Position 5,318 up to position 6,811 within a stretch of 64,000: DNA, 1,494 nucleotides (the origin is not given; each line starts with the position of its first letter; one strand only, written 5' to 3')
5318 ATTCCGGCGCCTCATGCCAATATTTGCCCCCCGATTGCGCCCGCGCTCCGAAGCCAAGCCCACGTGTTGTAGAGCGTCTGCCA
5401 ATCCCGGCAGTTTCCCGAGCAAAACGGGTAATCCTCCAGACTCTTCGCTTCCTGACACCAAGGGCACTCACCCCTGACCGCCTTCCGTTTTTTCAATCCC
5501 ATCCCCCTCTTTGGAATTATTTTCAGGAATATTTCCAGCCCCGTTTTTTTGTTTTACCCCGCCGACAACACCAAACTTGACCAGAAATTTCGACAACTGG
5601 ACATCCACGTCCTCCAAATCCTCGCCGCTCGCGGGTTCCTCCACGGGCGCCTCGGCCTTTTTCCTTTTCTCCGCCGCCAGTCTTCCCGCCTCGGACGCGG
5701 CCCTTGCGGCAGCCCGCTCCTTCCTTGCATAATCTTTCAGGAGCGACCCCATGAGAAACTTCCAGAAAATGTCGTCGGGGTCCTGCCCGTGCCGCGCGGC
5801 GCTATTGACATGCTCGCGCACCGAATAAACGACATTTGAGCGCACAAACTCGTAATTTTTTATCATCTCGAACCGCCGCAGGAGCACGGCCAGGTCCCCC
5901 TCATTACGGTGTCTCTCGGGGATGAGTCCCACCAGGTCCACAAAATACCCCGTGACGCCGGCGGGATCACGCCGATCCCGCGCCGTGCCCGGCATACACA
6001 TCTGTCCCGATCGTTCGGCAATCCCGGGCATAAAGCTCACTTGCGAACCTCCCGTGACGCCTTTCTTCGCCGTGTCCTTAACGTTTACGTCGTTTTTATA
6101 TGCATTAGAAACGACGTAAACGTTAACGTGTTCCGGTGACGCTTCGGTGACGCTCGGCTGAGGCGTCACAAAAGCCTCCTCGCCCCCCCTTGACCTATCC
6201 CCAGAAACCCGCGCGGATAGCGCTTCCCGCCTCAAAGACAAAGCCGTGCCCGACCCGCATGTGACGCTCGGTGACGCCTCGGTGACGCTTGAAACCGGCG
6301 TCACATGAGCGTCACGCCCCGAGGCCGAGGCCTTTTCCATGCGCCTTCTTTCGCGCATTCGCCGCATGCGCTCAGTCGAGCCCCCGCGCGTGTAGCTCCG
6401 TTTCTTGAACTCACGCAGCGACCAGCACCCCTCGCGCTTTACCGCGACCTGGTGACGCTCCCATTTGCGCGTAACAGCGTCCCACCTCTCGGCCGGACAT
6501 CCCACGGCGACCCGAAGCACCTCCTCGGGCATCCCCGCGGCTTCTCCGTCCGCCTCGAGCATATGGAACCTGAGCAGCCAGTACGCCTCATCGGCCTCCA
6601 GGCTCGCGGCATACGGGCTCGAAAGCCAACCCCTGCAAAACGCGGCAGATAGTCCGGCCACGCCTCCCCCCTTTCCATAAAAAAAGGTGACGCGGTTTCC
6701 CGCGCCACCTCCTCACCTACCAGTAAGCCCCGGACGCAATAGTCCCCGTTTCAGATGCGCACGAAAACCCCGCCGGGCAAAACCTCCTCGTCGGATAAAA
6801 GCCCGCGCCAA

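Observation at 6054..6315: Iteron array and AT-rich palindrome inside a replication-like gene: candidate phage origin (lambda O-like arrangement)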

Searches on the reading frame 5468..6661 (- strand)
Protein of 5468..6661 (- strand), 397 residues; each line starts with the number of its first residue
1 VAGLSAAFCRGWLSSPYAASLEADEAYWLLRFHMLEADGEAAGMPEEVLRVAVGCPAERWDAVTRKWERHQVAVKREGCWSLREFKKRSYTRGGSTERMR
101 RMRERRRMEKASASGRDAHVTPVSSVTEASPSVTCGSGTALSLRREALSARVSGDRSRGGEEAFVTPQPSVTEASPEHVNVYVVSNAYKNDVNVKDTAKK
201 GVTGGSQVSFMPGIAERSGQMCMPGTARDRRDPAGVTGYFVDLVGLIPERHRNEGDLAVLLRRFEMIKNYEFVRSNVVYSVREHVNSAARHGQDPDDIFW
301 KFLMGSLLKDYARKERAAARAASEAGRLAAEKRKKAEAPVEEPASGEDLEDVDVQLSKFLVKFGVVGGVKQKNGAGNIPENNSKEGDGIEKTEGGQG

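Call 6: search_protein_families(library=pfam, proteins=[window:5468-6661:-], max_evalue=1)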
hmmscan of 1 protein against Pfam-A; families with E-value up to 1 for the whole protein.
window:5468-6661:- (397 aa): 0 families

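Call 7: search_protein_families(library=phrogs, proteins=[window:5468-6661:-], max_evalue=1)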
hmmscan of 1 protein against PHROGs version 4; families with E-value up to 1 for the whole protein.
window:5468-6661:- (397 aa): 1 family
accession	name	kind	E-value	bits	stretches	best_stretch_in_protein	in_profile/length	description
phrog_23863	-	unknown function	0.22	12.9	1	77-129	6-54/81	-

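Call 10: search_dna_similar(query=window:5468-6661:-, collection=phages, mode=protein, max_evalue=0.01)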
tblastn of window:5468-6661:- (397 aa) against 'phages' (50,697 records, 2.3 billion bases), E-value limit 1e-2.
No match.

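Call 14: find_homologous_proteins(query=window:5468-6661:-, max_evalue=0.001)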
Query window:5468-6661:- (397 aa): 2 proteins with E <= 0.001 among 8000 candidates.
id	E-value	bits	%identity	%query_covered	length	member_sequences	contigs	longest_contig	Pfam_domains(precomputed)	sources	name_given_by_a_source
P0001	7.9e-262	886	100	100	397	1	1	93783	-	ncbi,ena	-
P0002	1.4e-96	342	52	85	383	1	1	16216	-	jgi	jgi:hypothetical protein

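Call 16: find_encoding_contigs(protein=P0002, flank=10000)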
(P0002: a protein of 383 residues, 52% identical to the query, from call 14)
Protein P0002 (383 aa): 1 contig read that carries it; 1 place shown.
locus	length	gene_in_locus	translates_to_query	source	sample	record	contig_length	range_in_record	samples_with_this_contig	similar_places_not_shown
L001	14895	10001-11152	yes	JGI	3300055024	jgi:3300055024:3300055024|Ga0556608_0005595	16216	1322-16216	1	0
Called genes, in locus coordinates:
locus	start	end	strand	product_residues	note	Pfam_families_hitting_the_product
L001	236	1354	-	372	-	PF00589:Phage_integrase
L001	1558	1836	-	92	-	-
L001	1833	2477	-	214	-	-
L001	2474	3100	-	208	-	PF04404:ERF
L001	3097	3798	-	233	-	-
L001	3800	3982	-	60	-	-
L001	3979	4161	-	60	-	-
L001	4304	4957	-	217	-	-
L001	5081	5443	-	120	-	-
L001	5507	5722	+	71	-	PF01381:HTH_3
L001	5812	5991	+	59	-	-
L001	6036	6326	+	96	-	-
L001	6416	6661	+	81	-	-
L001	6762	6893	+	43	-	-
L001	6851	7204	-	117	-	-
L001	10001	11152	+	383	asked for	-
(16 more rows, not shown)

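Call 17: find_encoding_contigs(protein=P0001, flank=10000)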
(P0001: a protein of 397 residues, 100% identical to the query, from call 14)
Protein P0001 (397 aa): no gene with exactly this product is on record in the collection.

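Call 23: find_related_loci(query=A1, collection=genome_contigs, flank=6000)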
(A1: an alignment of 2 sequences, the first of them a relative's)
Query A1 (397 aa) in genome_contigs; peptide patterns used: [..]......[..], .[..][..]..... (x = any residue, [..] = any of these).
59 stretches matched a pattern, but none encodes a relative of the query by tblastn (E <= 1e-3).

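Call 24: find_related_loci(query=A1, collection=viral_contigs, flank=6000)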
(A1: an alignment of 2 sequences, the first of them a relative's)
Query A1 (397 aa) in viral_contigs; peptide patterns used: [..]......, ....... (x = any residue, [..] = any of these).
37 stretches matched a pattern, but none encodes a relative of the query by tblastn (E <= 1e-3).
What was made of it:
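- Tried and rejected: Protein-pattern scans of genome_contigs and viral_contigs found no relatives (calls 23, 24).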

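Call 43: search_protein_representatives(alignment_id=A1)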
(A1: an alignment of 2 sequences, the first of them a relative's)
Query: 2 sequences, 419 profile positions. Proteins with E-value up to 0.001 (for the whole library): 3; up to 1e-10: 3; up to 1e-30: 2. The best 3 are listed.
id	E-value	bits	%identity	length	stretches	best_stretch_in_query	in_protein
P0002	4.9e-241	816.4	-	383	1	1-386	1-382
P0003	5.4e-34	134.3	-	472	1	3-321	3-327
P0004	6.0e-17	78.2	-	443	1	3-362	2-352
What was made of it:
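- The family has only four protein clusters in 1.84 billion representatives (calls 14, 43).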

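Call 45: find_encoding_contigs(protein=P0003, flank=10000)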
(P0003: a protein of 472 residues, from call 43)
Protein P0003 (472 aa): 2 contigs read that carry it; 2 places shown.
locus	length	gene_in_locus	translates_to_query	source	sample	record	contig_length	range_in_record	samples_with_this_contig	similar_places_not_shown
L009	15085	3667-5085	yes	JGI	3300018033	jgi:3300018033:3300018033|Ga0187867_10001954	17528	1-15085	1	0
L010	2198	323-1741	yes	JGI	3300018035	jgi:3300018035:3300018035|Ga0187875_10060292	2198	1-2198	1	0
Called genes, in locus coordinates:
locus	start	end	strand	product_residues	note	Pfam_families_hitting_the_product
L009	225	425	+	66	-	-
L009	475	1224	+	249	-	PF04098:Rad52_Rad22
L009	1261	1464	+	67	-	-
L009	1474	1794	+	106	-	-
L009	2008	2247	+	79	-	-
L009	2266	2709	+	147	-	PF00072:Response_reg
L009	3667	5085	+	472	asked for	-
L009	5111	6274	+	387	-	-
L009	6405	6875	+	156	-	-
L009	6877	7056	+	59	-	-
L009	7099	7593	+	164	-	-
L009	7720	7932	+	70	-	-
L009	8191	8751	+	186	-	PF07352:Phage_Mu_Gam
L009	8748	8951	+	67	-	-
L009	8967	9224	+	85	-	-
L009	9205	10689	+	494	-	-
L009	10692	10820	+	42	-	-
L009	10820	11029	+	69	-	-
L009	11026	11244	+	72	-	PF24729:Acb2_Tad1_hairpin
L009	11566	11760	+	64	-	PF02150:Zn_ribbon_RPB9 (weak)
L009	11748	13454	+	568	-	PF12236:Head-tail_con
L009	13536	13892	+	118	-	-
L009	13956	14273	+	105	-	PF25181:Phage_Bbp19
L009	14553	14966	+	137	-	-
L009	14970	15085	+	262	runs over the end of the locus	-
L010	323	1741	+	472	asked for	-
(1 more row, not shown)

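Call 46: find_encoding_contigs(protein=P0004, flank=10000)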
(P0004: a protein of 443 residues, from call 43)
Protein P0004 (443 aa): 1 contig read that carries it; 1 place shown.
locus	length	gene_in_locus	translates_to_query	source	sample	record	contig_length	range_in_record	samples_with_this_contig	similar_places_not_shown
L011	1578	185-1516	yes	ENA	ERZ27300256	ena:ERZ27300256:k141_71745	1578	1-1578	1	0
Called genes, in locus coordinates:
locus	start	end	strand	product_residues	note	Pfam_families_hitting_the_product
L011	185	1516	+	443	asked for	-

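Call 53: search_solved_structures(query=A2, max_evalue=10, show_alignments=2)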
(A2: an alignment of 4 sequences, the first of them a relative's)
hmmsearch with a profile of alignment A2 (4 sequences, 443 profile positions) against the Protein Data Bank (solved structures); distinct sequences matched with E-value up to 10: 3.
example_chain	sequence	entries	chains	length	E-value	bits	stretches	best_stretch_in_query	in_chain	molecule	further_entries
9spj_l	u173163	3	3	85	1.6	10.7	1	65-132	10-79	Ribosomal protein L37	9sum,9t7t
5lcx_A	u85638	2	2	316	1.6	10.7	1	167-226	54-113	(-)-isopiperitenone reductase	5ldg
5l4s_A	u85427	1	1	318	1.7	10.7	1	167-226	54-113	(-)-isopiperitenone reductase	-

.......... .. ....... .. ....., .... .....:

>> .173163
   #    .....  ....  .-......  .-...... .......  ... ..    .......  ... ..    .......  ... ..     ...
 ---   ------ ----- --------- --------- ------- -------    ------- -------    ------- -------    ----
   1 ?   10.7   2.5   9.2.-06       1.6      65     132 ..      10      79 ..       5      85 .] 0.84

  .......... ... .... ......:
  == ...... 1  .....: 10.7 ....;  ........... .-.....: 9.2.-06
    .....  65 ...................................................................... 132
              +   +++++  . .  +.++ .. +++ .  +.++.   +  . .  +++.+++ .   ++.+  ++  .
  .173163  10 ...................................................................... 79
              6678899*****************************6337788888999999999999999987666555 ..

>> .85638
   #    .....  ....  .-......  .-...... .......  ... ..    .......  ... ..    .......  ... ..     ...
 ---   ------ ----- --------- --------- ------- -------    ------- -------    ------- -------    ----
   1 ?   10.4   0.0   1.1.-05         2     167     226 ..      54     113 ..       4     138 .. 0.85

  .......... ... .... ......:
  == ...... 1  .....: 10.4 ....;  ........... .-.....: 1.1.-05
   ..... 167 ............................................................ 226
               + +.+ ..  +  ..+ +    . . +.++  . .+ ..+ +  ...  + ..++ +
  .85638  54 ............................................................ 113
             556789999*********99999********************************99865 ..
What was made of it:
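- On RepA_N initiators (PF06970): No hit to the PDB RepA sequences with the profile at E <= 10 (call 53).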

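Call 54: search_protein_families(library=pfam, alignment_id=A2, max_evalue=5)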
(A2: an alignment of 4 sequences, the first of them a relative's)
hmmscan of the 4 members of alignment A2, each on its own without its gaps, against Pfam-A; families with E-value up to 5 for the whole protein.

A. member 1, P0001 (397 aa): 0 families

B. families by the number of members that match (of 4 scanned): 5 families
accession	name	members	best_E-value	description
PF21640.2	LytM_N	1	0.026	LytM, N-terminal domain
PF17714.6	DUF5559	1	0.052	Family of unknown function (DUF5559)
PF20530.3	DUF6745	1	0.11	Domain of unknown function (DUF6745)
PF11290.13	DUF3090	1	0.14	Protein of unknown function (DUF3090)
PF15310.11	VAD1-2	1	0.31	Vitamin A-deficiency (VAD) rat model signalling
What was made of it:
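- On RepA_N initiators (PF06970): No Pfam hit (calls 6, 54).
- Closest known: RepA_N plasmid initiators. Different: There is no Pfam RepA_N hit and no PDB sequence hit (calls 6, 53, 54).
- Closest known: DUF1376. Different: There is no Pfam DUF1376 hit (calls 6, 54).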

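Call 57: predict_structure(alignment_id=A2)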
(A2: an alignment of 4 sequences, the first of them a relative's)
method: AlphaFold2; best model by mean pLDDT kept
length: 397 residues; sequences in the alignment: 4
mean_pLDDT: 55.0   pTM: 0.28
mean pLDDT of the five models: 55.0, 52.8, 51.9, 51.3, 47.9
residues with pLDDT >= 90: 0; 70-90: 155; 50-70: 50; < 50: 192
segments of 3 or more residues with pLDDT < 50: 86-95, 115-234, 338-397
pLDDT, mean of each block of 10 residues (from residue 1): 63 72 85 83 83 87 86 79 55 52 78 48 32 31 28 29 30 28 26 26 28 32 33 56 84 85 77 79 72 75 76 56 69 61 37 45 34 30 31 34
secondary structure, 60 per line:
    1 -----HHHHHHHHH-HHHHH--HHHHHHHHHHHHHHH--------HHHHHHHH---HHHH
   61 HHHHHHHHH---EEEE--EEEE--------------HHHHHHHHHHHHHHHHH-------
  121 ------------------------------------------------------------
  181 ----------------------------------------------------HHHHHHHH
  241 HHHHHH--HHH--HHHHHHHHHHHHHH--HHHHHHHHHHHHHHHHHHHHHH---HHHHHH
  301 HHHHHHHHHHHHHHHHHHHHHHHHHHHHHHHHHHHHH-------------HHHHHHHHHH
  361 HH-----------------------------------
elements in order: H6-14 H16-20 H23-37 H46-53 H57-69 E73-76 E79-82 H97-113 H233-246 H254-267 H270-291 H295-337 H351-362
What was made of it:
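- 6323..6661 (-): Codes for the N-terminal domain (aa 1-113): helices, a beta-hairpin (winged helix) and a basic helix. Inferred iteron-binding domain. AlphaFold pLDDT 72-87 for aa 11-80 (call 57).
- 5960..6319 (-): Codes for the disordered linker (aa 115-234). This segment holds the two arrays, the palindrome and one of the two lone downstream half-sites (6054-6060). pLDDT about 30 (call 57).
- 5651..5959 (-): Codes for the helical C-terminal domain (aa 235-337). Inferred to recruit host replisome parts. pLDDT 72-85 (call 57).
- Checked: Its middle (aa 115-234) is repeat-derived and predicted disordered (call 57).
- The protein is a winged-helix N-terminal domain, a disordered linker and a helical C-terminal domain (call 57).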
